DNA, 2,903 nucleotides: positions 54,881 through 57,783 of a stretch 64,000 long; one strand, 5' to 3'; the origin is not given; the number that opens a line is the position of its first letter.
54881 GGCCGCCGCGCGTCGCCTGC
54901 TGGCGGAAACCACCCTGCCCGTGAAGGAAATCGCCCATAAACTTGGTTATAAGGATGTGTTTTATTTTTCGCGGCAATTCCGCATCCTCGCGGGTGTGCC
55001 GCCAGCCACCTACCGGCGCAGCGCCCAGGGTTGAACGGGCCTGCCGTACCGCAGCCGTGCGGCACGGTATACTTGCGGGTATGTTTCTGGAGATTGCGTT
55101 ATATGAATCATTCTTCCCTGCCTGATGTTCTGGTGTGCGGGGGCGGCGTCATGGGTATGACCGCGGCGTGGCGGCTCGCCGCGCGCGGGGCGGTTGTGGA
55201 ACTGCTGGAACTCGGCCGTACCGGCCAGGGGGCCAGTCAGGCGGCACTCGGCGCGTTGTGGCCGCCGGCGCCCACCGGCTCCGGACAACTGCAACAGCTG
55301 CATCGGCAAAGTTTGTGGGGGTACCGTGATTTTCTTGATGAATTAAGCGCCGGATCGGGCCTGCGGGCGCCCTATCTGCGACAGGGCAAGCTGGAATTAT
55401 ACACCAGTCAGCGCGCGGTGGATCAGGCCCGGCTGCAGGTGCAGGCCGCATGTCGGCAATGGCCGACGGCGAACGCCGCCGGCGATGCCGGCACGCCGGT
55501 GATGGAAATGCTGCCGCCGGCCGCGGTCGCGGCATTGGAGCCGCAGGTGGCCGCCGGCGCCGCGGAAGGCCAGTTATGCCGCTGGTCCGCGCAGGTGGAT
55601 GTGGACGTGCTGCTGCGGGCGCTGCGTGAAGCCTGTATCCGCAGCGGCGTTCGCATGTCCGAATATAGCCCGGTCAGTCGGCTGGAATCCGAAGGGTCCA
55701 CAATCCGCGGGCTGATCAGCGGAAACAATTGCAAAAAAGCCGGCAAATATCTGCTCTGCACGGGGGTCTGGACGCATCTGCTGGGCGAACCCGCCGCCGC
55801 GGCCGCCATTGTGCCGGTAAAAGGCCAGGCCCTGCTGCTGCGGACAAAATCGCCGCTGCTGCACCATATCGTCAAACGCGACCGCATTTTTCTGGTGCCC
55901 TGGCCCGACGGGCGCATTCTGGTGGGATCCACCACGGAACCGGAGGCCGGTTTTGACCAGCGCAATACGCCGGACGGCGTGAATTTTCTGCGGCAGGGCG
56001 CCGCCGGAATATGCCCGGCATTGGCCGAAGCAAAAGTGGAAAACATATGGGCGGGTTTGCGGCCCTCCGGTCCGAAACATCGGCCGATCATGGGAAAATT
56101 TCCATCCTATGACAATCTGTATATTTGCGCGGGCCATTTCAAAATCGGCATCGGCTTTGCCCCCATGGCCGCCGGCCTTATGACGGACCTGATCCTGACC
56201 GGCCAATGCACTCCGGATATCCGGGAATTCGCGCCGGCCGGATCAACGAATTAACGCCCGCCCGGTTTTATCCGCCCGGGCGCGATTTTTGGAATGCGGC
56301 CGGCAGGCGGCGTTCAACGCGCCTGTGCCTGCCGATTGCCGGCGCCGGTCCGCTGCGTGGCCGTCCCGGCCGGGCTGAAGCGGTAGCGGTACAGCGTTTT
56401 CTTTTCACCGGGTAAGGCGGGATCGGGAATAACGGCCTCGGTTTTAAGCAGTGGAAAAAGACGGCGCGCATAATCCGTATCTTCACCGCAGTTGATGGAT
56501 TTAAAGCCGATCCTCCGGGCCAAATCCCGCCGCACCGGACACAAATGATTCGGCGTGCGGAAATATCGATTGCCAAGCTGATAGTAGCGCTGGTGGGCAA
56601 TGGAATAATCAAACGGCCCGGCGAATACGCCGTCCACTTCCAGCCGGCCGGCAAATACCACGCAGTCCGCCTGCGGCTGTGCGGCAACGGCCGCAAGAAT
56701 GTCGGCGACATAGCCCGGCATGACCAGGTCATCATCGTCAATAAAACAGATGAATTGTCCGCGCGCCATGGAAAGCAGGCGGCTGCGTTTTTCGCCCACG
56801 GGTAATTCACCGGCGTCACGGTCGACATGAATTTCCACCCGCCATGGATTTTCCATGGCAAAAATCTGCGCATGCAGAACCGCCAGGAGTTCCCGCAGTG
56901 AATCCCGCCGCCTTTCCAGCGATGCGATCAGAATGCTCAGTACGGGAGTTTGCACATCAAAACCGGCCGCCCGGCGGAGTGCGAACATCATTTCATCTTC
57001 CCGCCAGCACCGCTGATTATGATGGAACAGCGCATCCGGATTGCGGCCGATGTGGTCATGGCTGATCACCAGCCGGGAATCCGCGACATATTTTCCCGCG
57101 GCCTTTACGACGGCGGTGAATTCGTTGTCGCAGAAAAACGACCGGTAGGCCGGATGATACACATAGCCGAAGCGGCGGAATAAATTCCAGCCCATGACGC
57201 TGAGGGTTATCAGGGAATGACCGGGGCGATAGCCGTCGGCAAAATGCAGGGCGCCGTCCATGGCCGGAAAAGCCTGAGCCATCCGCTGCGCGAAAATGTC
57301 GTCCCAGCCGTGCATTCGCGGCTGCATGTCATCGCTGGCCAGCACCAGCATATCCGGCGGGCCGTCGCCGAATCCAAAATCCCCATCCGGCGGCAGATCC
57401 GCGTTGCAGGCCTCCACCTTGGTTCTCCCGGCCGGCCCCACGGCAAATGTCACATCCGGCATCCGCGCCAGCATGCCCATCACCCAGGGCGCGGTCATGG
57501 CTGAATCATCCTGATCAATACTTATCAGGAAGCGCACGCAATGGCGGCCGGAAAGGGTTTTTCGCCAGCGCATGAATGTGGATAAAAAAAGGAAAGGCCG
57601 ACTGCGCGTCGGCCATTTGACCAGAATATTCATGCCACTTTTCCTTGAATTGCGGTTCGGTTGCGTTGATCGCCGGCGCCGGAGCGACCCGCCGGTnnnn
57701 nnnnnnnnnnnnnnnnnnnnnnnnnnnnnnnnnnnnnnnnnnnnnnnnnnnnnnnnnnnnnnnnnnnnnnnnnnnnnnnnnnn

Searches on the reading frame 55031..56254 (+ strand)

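Call 63: search_protein_families(library=pfam, proteins=[window:55031-56254:+], max_evalue=0.0001)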
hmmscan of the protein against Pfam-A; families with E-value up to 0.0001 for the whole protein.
window:55031-56254:+ (407 aa): 2 families
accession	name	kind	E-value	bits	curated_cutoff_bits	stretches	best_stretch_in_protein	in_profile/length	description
PF01266.30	DAO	-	1.1e-60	206.4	27.9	1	32-387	1-353/353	FAD dependent oxidoreductase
PF00890.30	FAD_binding_2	-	5.8e-06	26.2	20.4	1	32-94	1-66/414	FAD binding domain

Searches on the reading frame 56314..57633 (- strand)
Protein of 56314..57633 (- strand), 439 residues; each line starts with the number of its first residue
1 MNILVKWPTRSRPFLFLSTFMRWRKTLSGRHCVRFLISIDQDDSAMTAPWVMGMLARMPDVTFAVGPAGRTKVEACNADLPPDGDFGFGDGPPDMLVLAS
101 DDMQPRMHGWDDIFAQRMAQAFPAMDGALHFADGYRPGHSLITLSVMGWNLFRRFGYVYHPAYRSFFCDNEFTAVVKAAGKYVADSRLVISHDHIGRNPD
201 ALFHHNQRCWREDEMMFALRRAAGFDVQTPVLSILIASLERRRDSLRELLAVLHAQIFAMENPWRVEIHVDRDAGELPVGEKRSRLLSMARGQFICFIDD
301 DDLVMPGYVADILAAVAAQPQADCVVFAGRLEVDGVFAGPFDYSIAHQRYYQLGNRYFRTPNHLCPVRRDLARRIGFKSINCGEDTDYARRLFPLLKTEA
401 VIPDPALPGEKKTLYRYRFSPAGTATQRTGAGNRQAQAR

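Call 63: search_protein_families(library=pfam, proteins=[window:56314-57633:-], max_evalue=0.0001)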
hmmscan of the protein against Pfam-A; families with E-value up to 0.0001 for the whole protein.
window:56314-57633:- (439 aa): 1 family
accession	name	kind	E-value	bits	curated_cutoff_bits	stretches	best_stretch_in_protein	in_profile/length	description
PF00535.33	Glycos_transf_2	-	1.5e-05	25.5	23.3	1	280-336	67-122/168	Glycosyl transferase family 2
